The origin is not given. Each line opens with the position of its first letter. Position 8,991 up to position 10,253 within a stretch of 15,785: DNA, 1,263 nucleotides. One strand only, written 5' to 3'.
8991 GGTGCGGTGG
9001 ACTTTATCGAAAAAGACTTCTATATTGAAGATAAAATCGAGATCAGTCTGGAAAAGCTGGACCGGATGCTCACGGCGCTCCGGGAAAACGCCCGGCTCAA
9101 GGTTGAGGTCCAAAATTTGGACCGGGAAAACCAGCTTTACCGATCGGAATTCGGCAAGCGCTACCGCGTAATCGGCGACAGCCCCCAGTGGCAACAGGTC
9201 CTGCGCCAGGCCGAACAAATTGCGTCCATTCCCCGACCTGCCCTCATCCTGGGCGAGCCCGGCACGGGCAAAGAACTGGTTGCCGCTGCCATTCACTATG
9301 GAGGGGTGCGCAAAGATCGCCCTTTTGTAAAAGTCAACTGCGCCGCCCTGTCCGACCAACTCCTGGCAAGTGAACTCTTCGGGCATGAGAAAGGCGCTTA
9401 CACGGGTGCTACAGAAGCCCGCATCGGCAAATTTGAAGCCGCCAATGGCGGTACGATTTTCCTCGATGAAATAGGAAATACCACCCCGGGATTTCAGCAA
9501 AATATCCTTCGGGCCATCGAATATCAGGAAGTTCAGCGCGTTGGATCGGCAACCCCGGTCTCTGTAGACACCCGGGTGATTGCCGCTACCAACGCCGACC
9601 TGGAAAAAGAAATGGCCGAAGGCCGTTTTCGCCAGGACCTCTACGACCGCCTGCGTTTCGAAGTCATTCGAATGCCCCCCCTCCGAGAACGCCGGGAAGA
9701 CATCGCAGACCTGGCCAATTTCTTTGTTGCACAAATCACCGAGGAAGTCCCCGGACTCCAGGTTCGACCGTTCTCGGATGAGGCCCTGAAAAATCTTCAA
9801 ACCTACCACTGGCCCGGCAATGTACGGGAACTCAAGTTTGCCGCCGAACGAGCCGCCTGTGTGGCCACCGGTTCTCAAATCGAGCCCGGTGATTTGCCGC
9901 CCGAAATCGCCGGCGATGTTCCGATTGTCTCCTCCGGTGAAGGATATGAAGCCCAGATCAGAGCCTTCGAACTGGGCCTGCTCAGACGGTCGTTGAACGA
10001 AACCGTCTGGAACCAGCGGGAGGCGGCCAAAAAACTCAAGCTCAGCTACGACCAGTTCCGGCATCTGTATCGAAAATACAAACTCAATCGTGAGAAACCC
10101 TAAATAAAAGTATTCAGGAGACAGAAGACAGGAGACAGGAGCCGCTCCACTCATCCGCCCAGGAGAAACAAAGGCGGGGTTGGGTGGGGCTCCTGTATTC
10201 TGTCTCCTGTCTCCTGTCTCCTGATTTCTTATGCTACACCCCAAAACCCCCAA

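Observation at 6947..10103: Cytoplasmic TPR-histidine kinase plus sigma-54 receiver-EBP as a possible PspF replacement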

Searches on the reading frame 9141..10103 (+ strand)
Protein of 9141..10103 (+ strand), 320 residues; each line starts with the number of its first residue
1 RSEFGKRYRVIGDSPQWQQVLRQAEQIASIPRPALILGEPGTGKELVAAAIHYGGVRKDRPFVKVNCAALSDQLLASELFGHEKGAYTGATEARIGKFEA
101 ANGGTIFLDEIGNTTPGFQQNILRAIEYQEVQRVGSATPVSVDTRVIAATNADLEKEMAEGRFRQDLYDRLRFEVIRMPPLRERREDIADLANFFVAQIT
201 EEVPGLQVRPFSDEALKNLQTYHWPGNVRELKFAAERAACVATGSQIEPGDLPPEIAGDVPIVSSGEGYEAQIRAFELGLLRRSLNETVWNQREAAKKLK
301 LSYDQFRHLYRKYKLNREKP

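Call 67: search_protein_representatives(protein=window:9141-10103:+)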
Query: 320 residues. Proteins with E-value up to 0.001 (for the whole library): 182635; up to 1e-10: 140818; up to 1e-30: 76396. The best 150 are listed.
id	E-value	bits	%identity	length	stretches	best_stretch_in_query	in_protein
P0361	4.2e-127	439.9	38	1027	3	11-314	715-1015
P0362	1.2e-126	438.4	42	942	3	11-252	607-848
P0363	5.3e-116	403.5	45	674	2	9-252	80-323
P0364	2.6e-113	394.6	44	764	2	20-252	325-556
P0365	2.0e-112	391.7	44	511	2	3-309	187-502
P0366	1.1e-111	389.3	46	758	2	13-249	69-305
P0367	1.9e-110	385.2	48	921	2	9-245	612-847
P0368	3.7e-108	377.7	41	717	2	9-265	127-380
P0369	1.4e-107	375.8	46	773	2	11-252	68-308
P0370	4.3e-104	364.3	43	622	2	10-262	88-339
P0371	1.2e-103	362.9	39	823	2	6-259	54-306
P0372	1.3e-103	362.8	43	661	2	24-252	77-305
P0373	4.8e-97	341.2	40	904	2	5-259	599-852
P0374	5.0e-96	337.8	53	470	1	1-315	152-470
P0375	1.2e-93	330.0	52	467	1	4-316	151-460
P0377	6.9e-92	324.3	50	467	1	6-313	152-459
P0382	1.0e-87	310.6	51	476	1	6-318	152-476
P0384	2.1e-86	306.2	52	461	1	5-313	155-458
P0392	2.6e-84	299.4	50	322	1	12-315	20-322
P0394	1.1e-82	294.1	49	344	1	6-313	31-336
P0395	2.3e-82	293.0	49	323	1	10-315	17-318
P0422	5.5e-74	265.5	49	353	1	11-311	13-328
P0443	1.5e-72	260.8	46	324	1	8-313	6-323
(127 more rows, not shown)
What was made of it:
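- Tried and rejected: In an exhaustive search with the AAA+-HTH part alone, true PspF proteins score lower than receiver-type relatives (call 67).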

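Call 68: search_protein_families(library=ncbifam, proteins=[P0374, P0375, P0377, P0382, P0384, P0392, P0394, P0395, P0422, P0443], max_evalue=1e-60)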
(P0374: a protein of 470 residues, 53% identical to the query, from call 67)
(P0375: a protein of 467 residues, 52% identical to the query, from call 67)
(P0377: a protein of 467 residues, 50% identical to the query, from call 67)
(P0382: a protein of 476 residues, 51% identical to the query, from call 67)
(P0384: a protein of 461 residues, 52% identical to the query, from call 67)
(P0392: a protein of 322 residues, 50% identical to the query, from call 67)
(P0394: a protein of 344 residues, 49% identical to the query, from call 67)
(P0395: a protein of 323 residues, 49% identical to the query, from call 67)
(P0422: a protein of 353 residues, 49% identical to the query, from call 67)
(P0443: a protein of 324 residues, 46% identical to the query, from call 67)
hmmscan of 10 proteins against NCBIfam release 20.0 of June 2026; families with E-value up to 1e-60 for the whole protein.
P0374 (470 aa): 20 families
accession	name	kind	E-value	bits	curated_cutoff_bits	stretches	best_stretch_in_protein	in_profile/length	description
TIGR02974.1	phageshock_pspF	equivalog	2.3e-103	346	443.55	1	161-402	1-242/336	phage shock protein operon transcriptional activator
NF008469.0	PRK11361.1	equivalog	1.4e-100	337.2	714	1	3-457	3-443/461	acetoacetate metabolism transcriptional regulator AtoC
TIGR01818.1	ntrC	equivalog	7.4e-98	328.3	558.6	1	7-404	1-378/463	nitrogen regulation protein NR(I)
NF051870.1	NAssimRespRegNtrX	equivalog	6.7e-95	318.6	600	1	7-457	4-439/452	nitrogen assimilation response regulator NtrX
NF007689.0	PRK10365.1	equivalog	3.9e-90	302.8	760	1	7-459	8-433/441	sigma-54-dependent response regulator transcription factor ZraR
TIGR01817.1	nifA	equivalog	6.6e-90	302.4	528.85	1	133-405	172-440/534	nif-specific transcriptional activator NifA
NF008622.0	PRK11608.1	equivalog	1e-88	297.5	529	1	159-470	6-325/329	phage shock protein operon transcriptional activator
NF003451.0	PRK05022.1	equivalog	1.3e-87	294.7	476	1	111-466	142-506/512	nitric oxide reductase transcriptional regulator NorR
TIGR02915.1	PEP_resp_reg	equivalog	2.6e-87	293.5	502.6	1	28-469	20-443/445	PEP-CTERM-box response regulator transcription factor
NF050807.1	TransRegFlbDCaul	equivalog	3.4e-81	273.4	750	1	156-462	115-432/454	sigma-54-dependent transcriptional regulator FlbD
NF041946.1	LuxO_transreg_Vib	equivalog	2.6e-80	270.5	800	1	11-401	3-374/463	quorum-sensing sigma-54 dependent transcriptional regulator LuxO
NF038308.1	RNA_repair_RtcR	equivalog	9.7e-79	265.6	650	1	132-413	148-442/530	RNA repair transcriptional activator RtcR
TIGR02329.1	propionate_PrpR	equivalog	3.8e-78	263.4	499.2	1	144-458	196-517/526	propionate catabolism operon regulatory protein PrpR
NF041552.1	TF_PrdR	equivalog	3e-77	260.3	795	1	145-457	252-565/577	sigma-54 dependent transcriptional regulator PrdR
NF011695.0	PRK15115.1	equivalog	8.3e-77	258.8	763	1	5-470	7-438/445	two-component system response regulator GlrR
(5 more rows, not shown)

P0375 (467 aa): 20 families
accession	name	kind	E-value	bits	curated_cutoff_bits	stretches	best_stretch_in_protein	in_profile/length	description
TIGR02974.1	phageshock_pspF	equivalog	5.2e-109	364.5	443.55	1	158-386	2-230/336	phage shock protein operon transcriptional activator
TIGR01818.1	ntrC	equivalog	6.6e-99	331.8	558.6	1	5-409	1-387/463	nitrogen regulation protein NR(I)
TIGR01817.1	nifA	equivalog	4.1e-93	313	528.85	1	144-392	185-431/534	nif-specific transcriptional activator NifA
NF008469.0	PRK11361.1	equivalog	1.2e-90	304.5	714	1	3-452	5-449/461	acetoacetate metabolism transcriptional regulator AtoC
NF008622.0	PRK11608.1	equivalog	1.6e-90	303.4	529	1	158-460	9-326/329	phage shock protein operon transcriptional activator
TIGR02915.1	PEP_resp_reg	equivalog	1.1e-88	298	502.6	1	6-459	2-444/445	PEP-CTERM-box response regulator transcription factor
NF038308.1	RNA_repair_RtcR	equivalog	4.9e-86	289.7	650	1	150-405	175-438/530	RNA repair transcriptional activator RtcR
NF003451.0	PRK05022.1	equivalog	1.6e-85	287.8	476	1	125-454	160-505/512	nitric oxide reductase transcriptional regulator NorR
NF041552.1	TF_PrdR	equivalog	5.1e-83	279.3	795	1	118-444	232-563/577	sigma-54 dependent transcriptional regulator PrdR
NF051870.1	NAssimRespRegNtrX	equivalog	6.4e-83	279.1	600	1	4-437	3-414/452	nitrogen assimilation response regulator NtrX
NF007689.0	PRK10365.1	equivalog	5.7e-78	262.7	760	1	5-447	8-432/441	sigma-54-dependent response regulator transcription factor ZraR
TIGR02329.1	propionate_PrpR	equivalog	7.7e-78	262.4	499.2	1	114-419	176-477/526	propionate catabolism operon regulatory protein PrpR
NF008176.1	PRK10923.1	equivalog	2.6e-77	260.4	620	1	5-420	6-402/469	nitrogen regulation protein NR(I)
NF050807.1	TransRegFlbDCaul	equivalog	1.5e-75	254.8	750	1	157-391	120-353/454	sigma-54-dependent transcriptional regulator FlbD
NF011958.0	PRK15429.1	equivalog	1e-73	249.1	830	1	157-447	381-674/692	formate hydrogenlyase transcriptional activator FlhA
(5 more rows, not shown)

P0377 (467 aa): 21 families
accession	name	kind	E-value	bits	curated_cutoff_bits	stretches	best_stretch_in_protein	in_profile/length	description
TIGR02974.1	phageshock_pspF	equivalog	7.3e-103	344.3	443.55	1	156-391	1-236/336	phage shock protein operon transcriptional activator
TIGR01817.1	nifA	equivalog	9e-93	311.8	528.85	1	144-413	186-453/534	nif-specific transcriptional activator NifA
TIGR01818.1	ntrC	equivalog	3.4e-89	299.7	558.6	1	3-403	2-382/463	nitrogen regulation protein NR(I)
NF008469.0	PRK11361.1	equivalog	1.3e-86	291.2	714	1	3-454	8-449/461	acetoacetate metabolism transcriptional regulator AtoC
TIGR02915.1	PEP_resp_reg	equivalog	2.2e-84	283.9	502.6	1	24-449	21-432/445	PEP-CTERM-box response regulator transcription factor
NF008622.0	PRK11608.1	equivalog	2.3e-82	276.7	529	1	153-458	5-322/329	phage shock protein operon transcriptional activator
NF038308.1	RNA_repair_RtcR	equivalog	2.6e-81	274.1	650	1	152-404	178-438/530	RNA repair transcriptional activator RtcR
NF003451.0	PRK05022.1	equivalog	3e-81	273.7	476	1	120-450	156-499/512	nitric oxide reductase transcriptional regulator NorR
NF051870.1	NAssimRespRegNtrX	equivalog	1e-78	265.3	600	1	3-393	5-373/452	nitrogen assimilation response regulator NtrX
NF007689.0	PRK10365.1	equivalog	9.6e-78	261.9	760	1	5-449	11-432/441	sigma-54-dependent response regulator transcription factor ZraR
NF041552.1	TF_PrdR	equivalog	1e-75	255.3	795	1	135-448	247-565/577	sigma-54 dependent transcriptional regulator PrdR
NF008176.1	PRK10923.1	equivalog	6.7e-74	249.2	620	1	4-404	8-387/469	nitrogen regulation protein NR(I)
NF050807.1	TransRegFlbDCaul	equivalog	3.8e-71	240.3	750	1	155-400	119-363/454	sigma-54-dependent transcriptional regulator FlbD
TIGR02329.1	propionate_PrpR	equivalog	1.8e-70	238.1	499.2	1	150-448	205-516/526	propionate catabolism operon regulatory protein PrpR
NF011958.0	PRK15429.1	equivalog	1.1e-67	229.2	830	1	110-385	338-609/692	formate hydrogenlyase transcriptional activator FlhA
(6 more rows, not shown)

P0382 (476 aa): 21 families
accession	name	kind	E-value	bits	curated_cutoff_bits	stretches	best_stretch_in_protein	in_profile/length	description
TIGR01818.1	ntrC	equivalog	1.5e-110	370.2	558.6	1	5-462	1-454/463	nitrogen regulation protein NR(I)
NF008469.0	PRK11361.1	equivalog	1.7e-110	369.9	714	1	3-473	5-456/461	acetoacetate metabolism transcriptional regulator AtoC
TIGR02974.1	phageshock_pspF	equivalog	1.8e-108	362.8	443.55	1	156-394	1-239/336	phage shock protein operon transcriptional activator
NF051870.1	NAssimRespRegNtrX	equivalog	2.3e-108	363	600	1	5-449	4-428/452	nitrogen assimilation response regulator NtrX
TIGR02915.1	PEP_resp_reg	equivalog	1e-102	344.3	502.6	1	6-404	2-388/445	PEP-CTERM-box response regulator transcription factor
TIGR01817.1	nifA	equivalog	1.1e-101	341.2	528.85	1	129-399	171-439/534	nif-specific transcriptional activator NifA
NF003451.0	PRK05022.1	equivalog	4.7e-95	319.2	476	1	110-465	145-502/512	nitric oxide reductase transcriptional regulator NorR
NF007689.0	PRK10365.1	equivalog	4.8e-95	318.9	760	1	5-464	8-435/441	sigma-54-dependent response regulator transcription factor ZraR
NF008622.0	PRK11608.1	equivalog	1.6e-94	316.6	529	1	155-472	7-324/329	phage shock protein operon transcriptional activator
NF008176.1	PRK10923.1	equivalog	4.6e-92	309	620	1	3-398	4-381/469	nitrogen regulation protein NR(I)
NF038308.1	RNA_repair_RtcR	equivalog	5.6e-92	309.3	650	1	101-462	135-502/530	RNA repair transcriptional activator RtcR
NF011695.0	PRK15115.1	equivalog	9.8e-89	298.1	763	1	5-405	9-385/445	two-component system response regulator GlrR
NF041946.1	LuxO_transreg_Vib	equivalog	2.3e-88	297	800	1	8-396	2-374/463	quorum-sensing sigma-54 dependent transcriptional regulator LuxO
NF041552.1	TF_PrdR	equivalog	5.3e-86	289.2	795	1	86-459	196-564/577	sigma-54 dependent transcriptional regulator PrdR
NF050807.1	TransRegFlbDCaul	equivalog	9.9e-83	278.5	750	1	155-462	119-429/454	sigma-54-dependent transcriptional regulator FlbD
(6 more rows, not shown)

P0384 (461 aa): 21 families
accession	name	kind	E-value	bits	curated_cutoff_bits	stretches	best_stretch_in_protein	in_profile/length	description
TIGR02974.1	phageshock_pspF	equivalog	2.7e-99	332.6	443.55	1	161-393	2-235/336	phage shock protein operon transcriptional activator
TIGR01818.1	ntrC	equivalog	3e-94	316.4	558.6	1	38-387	24-363/463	nitrogen regulation protein NR(I)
TIGR02915.1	PEP_resp_reg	equivalog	1.9e-92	310.5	502.6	1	52-460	36-444/445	PEP-CTERM-box response regulator transcription factor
NF008469.0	PRK11361.1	equivalog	4.3e-88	296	714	1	56-460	48-456/461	acetoacetate metabolism transcriptional regulator AtoC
NF003451.0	PRK05022.1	equivalog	3.9e-84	283.2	476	1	123-460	155-510/512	nitric oxide reductase transcriptional regulator NorR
NF008622.0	PRK11608.1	equivalog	2.8e-83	279.6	529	1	172-393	20-242/329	phage shock protein operon transcriptional activator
TIGR01817.1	nifA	equivalog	2.9e-83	280.4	528.85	1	139-389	176-426/534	nif-specific transcriptional activator NifA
NF050807.1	TransRegFlbDCaul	equivalog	1.8e-81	274.4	750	1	153-399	113-359/454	sigma-54-dependent transcriptional regulator FlbD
NF038308.1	RNA_repair_RtcR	equivalog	6e-81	272.9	650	1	145-397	167-428/530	RNA repair transcriptional activator RtcR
NF007689.0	PRK10365.1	equivalog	2.6e-80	270.4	760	1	57-453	45-437/441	sigma-54-dependent response regulator transcription factor ZraR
NF041552.1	TF_PrdR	equivalog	5.1e-77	259.5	795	1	125-456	235-574/577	sigma-54 dependent transcriptional regulator PrdR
NF051870.1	NAssimRespRegNtrX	equivalog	3.2e-76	257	600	1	12-460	4-452/452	nitrogen assimilation response regulator NtrX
NF008176.1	PRK10923.1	equivalog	1.9e-73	247.6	620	1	50-384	41-364/469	nitrogen regulation protein NR(I)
NF049963.1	RespRegFlgRCampy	domain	1e-71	242.1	750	1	62-458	45-427/429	fla regulon two-component system response regulator FlgR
NF041946.1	LuxO_transreg_Vib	equivalog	3.2e-71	240.5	800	1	50-396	34-371/463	quorum-sensing sigma-54 dependent transcriptional regulator LuxO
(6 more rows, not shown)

P0392 (322 aa): 17 families
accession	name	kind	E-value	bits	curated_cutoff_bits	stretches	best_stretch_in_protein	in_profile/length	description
TIGR02974.1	phageshock_pspF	equivalog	4.9e-91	305.4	443.55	1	19-247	2-230/336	phage shock protein operon transcriptional activator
TIGR01817.1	nifA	equivalog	7.2e-83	279.1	528.85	1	10-260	190-438/534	nif-specific transcriptional activator NifA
NF038308.1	RNA_repair_RtcR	equivalog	1.5e-78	265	650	1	18-279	182-451/530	RNA repair transcriptional activator RtcR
NF003451.0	PRK05022.1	equivalog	5.3e-78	263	476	1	9-320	183-508/512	nitric oxide reductase transcriptional regulator NorR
TIGR01818.1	ntrC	equivalog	7.5e-78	262.4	558.6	1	15-289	133-411/463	nitrogen regulation protein NR(I)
NF008622.0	PRK11608.1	equivalog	2e-75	253.8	529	1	18-246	8-236/329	phage shock protein operon transcriptional activator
NF008469.0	PRK11361.1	equivalog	6.7e-71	239.3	714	1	19-273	146-399/461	acetoacetate metabolism transcriptional regulator AtoC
TIGR02915.1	PEP_resp_reg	equivalog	4.5e-70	236.7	502.6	1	14-261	137-383/445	PEP-CTERM-box response regulator transcription factor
NF050807.1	TransRegFlbDCaul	equivalog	1.3e-69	235.2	750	1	23-270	128-373/454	sigma-54-dependent transcriptional regulator FlbD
NF051870.1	NAssimRespRegNtrX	equivalog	7.4e-68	229.5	600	1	13-267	136-388/452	nitrogen assimilation response regulator NtrX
NF041552.1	TF_PrdR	equivalog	1.1e-67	228.8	795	1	16-307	267-563/577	sigma-54 dependent transcriptional regulator PrdR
NF008176.1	PRK10923.1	equivalog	1e-66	225.5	620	1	18-266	140-387/469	nitrogen regulation protein NR(I)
NF007689.0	PRK10365.1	equivalog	1.1e-65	222.2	760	1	9-307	132-429/441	sigma-54-dependent response regulator transcription factor ZraR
NF011958.0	PRK15429.1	equivalog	2.7e-65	221.3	830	1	18-293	381-653/692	formate hydrogenlyase transcriptional activator FlhA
NF049963.1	RespRegFlgRCampy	domain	4.1e-63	213.7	750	1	9-321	128-428/429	fla regulon two-component system response regulator FlgR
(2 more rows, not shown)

P0394 (344 aa): 21 families
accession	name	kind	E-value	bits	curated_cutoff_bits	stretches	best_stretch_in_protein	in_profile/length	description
TIGR02974.1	phageshock_pspF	equivalog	8.8e-107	357.2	443.55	1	35-275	1-241/336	phage shock protein operon transcriptional activator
TIGR01817.1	nifA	equivalog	7.1e-96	322.1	528.85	1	32-279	195-440/534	nif-specific transcriptional activator NifA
NF003451.0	PRK05022.1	equivalog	5.3e-90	302.5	476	1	27-328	184-500/512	nitric oxide reductase transcriptional regulator NorR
NF008622.0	PRK11608.1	equivalog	6.1e-90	301.6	529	1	34-334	7-321/329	phage shock protein operon transcriptional activator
TIGR01818.1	ntrC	equivalog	1.3e-84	284.6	558.6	1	30-312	131-412/463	nitrogen regulation protein NR(I)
TIGR02915.1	PEP_resp_reg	equivalog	2.8e-84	283.5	502.6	1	22-325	126-431/445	PEP-CTERM-box response regulator transcription factor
NF008469.0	PRK11361.1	equivalog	4.8e-82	276.1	714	1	29-332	136-450/461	acetoacetate metabolism transcriptional regulator AtoC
NF038308.1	RNA_repair_RtcR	equivalog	4.9e-82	276.5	650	1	31-283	178-438/530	RNA repair transcriptional activator RtcR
NF007689.0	PRK10365.1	equivalog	1.4e-79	268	760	1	23-325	129-431/441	sigma-54-dependent response regulator transcription factor ZraR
NF041552.1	TF_PrdR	equivalog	1.5e-75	254.7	795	1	33-323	267-563/577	sigma-54 dependent transcriptional regulator PrdR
NF050807.1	TransRegFlbDCaul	equivalog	7.9e-75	252.4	750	1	34-321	119-404/454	sigma-54-dependent transcriptional regulator FlbD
TIGR02329.1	propionate_PrpR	equivalog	2.6e-72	244.1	499.2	1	27-327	206-518/526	propionate catabolism operon regulatory protein PrpR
NF008176.1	PRK10923.1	equivalog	4.2e-71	239.9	620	1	32-314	137-420/469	nitrogen regulation protein NR(I)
NF011953.0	PRK15424.1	equivalog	2.4e-69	234.4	703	1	25-329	211-527/538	propionate catabolism operon regulatory protein PrpR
NF008085.0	PRK10820.1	equivalog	2.1e-68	231.2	576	1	34-280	205-450/520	transcriptional regulator TyrR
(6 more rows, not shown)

P0395 (323 aa): 16 families
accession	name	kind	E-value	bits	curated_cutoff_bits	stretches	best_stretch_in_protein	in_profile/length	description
TIGR02974.1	phageshock_pspF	equivalog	8.4e-95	317.8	443.55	1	18-245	2-230/336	phage shock protein operon transcriptional activator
TIGR01817.1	nifA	equivalog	8.8e-83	278.9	528.85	1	18-260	199-440/534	nif-specific transcriptional activator NifA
NF041552.1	TF_PrdR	equivalog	7.9e-79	265.5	795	1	18-304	270-564/577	sigma-54 dependent transcriptional regulator PrdR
NF038308.1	RNA_repair_RtcR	equivalog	1.6e-78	264.8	650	1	22-269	187-443/530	RNA repair transcriptional activator RtcR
NF008622.0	PRK11608.1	equivalog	1.8e-78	263.9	529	1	18-318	9-325/329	phage shock protein operon transcriptional activator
TIGR01818.1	ntrC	equivalog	8.8e-76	255.5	558.6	1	13-264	132-383/463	nitrogen regulation protein NR(I)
NF008469.0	PRK11361.1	equivalog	2e-74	251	714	1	21-318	149-456/461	acetoacetate metabolism transcriptional regulator AtoC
NF003451.0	PRK05022.1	equivalog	3.1e-70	237.4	476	1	15-263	190-437/512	nitric oxide reductase transcriptional regulator NorR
NF050807.1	TransRegFlbDCaul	equivalog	6.1e-70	236.3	750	1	19-317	122-439/454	sigma-54-dependent transcriptional regulator FlbD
TIGR02915.1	PEP_resp_reg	equivalog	2.7e-69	234.1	502.6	1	18-318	142-444/445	PEP-CTERM-box response regulator transcription factor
NF051870.1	NAssimRespRegNtrX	equivalog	2.6e-68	231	600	1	18-267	142-390/452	nitrogen assimilation response regulator NtrX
TIGR02329.1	propionate_PrpR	equivalog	6.2e-65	219.8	499.2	1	18-305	215-516/526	propionate catabolism operon regulatory protein PrpR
NF011953.0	PRK15424.1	equivalog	2.3e-64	217.9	703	1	21-309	225-527/538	propionate catabolism operon regulatory protein PrpR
NF007689.0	PRK10365.1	equivalog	3.9e-64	217.1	760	1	18-305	142-431/441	sigma-54-dependent response regulator transcription factor ZraR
NF049963.1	RespRegFlgRCampy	domain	7.9e-63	212.8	750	1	21-317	140-428/429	fla regulon two-component system response regulator FlgR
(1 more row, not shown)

P0422 (353 aa): 16 families
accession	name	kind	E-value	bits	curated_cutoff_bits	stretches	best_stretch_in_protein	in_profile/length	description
TIGR02974.1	phageshock_pspF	equivalog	1.6e-139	464.8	443.55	1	13-330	2-336/336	phage shock protein operon transcriptional activator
NF008622.0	PRK11608.1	equivalog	4.2e-126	420.4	529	1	13-333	9-326/329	phage shock protein operon transcriptional activator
TIGR01817.1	nifA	equivalog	3.5e-89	300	528.85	1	13-332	199-529/534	nif-specific transcriptional activator NifA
NF003451.0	PRK05022.1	equivalog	1.5e-83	281.2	476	1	13-328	193-506/512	nitric oxide reductase transcriptional regulator NorR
NF008469.0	PRK11361.1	equivalog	1.2e-80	271.5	714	1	13-328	146-452/461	acetoacetate metabolism transcriptional regulator AtoC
TIGR01818.1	ntrC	equivalog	4.7e-78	263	558.6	1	13-328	137-461/463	nitrogen regulation protein NR(I)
NF038308.1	RNA_repair_RtcR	equivalog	6.2e-78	262.9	650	1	14-242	184-420/530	RNA repair transcriptional activator RtcR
NF007689.0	PRK10365.1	equivalog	5.6e-74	249.5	760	1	13-242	142-370/441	sigma-54-dependent response regulator transcription factor ZraR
TIGR02915.1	PEP_resp_reg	equivalog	1.8e-73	247.9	502.6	1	7-244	136-372/445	PEP-CTERM-box response regulator transcription factor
NF050807.1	TransRegFlbDCaul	equivalog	1.9e-70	238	750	1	16-329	124-437/454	sigma-54-dependent transcriptional regulator FlbD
TIGR02329.1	propionate_PrpR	equivalog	3.8e-69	233.7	499.2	1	12-328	214-525/526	propionate catabolism operon regulatory protein PrpR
NF011958.0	PRK15429.1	equivalog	2.9e-66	224.5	830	1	13-242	382-610/692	formate hydrogenlyase transcriptional activator FlhA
NF011953.0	PRK15424.1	equivalog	5.7e-64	216.6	703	1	13-329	222-533/538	propionate catabolism operon regulatory protein PrpR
NF008176.1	PRK10923.1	equivalog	4.3e-63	213.5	620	1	13-329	141-465/469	nitrogen regulation protein NR(I)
NF041552.1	TF_PrdR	equivalog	7.1e-62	209.5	795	1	11-243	268-499/577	sigma-54 dependent transcriptional regulator PrdR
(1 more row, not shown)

P0443 (324 aa): 18 families
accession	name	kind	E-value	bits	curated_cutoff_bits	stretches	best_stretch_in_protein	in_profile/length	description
TIGR02974.1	phageshock_pspF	equivalog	2.6e-139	464.2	443.55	1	9-323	2-336/336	phage shock protein operon transcriptional activator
NF008622.0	PRK11608.1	equivalog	4.4e-133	443.4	529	1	4-323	4-323/329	phage shock protein operon transcriptional activator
NF008469.0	PRK11361.1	equivalog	4.1e-88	296.1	714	1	12-312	149-443/461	acetoacetate metabolism transcriptional regulator AtoC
TIGR01817.1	nifA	equivalog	5.9e-85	286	528.85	1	8-254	198-442/534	nif-specific transcriptional activator NifA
NF003451.0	PRK05022.1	equivalog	2.3e-84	284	476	1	4-316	188-501/512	nitric oxide reductase transcriptional regulator NorR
NF038308.1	RNA_repair_RtcR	equivalog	7.2e-78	262.7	650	1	8-315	182-503/530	RNA repair transcriptional activator RtcR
NF041552.1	TF_PrdR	equivalog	2.3e-77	260.7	795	1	7-309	268-562/577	sigma-54 dependent transcriptional regulator PrdR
TIGR01818.1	ntrC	equivalog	8.2e-77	258.9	558.6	1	4-317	132-457/463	nitrogen regulation protein NR(I)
NF050807.1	TransRegFlbDCaul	equivalog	3e-73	247.2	750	1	5-323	117-438/454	sigma-54-dependent transcriptional regulator FlbD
TIGR02915.1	PEP_resp_reg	equivalog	1.2e-72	245.2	502.6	1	7-316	140-435/445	PEP-CTERM-box response regulator transcription factor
NF041906.1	V4R_TF_MobR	exception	8.3e-70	235.8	999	1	7-313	233-534/544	phenol degradation transcriptional regulator MobR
TIGR02329.1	propionate_PrpR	equivalog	2.1e-68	231.2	499.2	1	8-312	214-516/526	propionate catabolism operon regulatory protein PrpR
NF011958.0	PRK15429.1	equivalog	3.2e-68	230.9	830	1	6-238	379-610/692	formate hydrogenlyase transcriptional activator FlhA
NF007689.0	PRK10365.1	equivalog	2.7e-66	224.2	760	1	5-313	138-432/441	sigma-54-dependent response regulator transcription factor ZraR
NF011953.0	PRK15424.1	equivalog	8.7e-65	219.3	703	1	7-312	220-523/538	propionate catabolism operon regulatory protein PrpR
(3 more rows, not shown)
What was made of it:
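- On PspF (TIGR02974 / PRK11608 equivalog): True PspF proteins (P0422, P0443) pass with 464 bits (call 68).
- Tried and rejected: The same model is the top hit for generic receiver-type activators (call 68).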
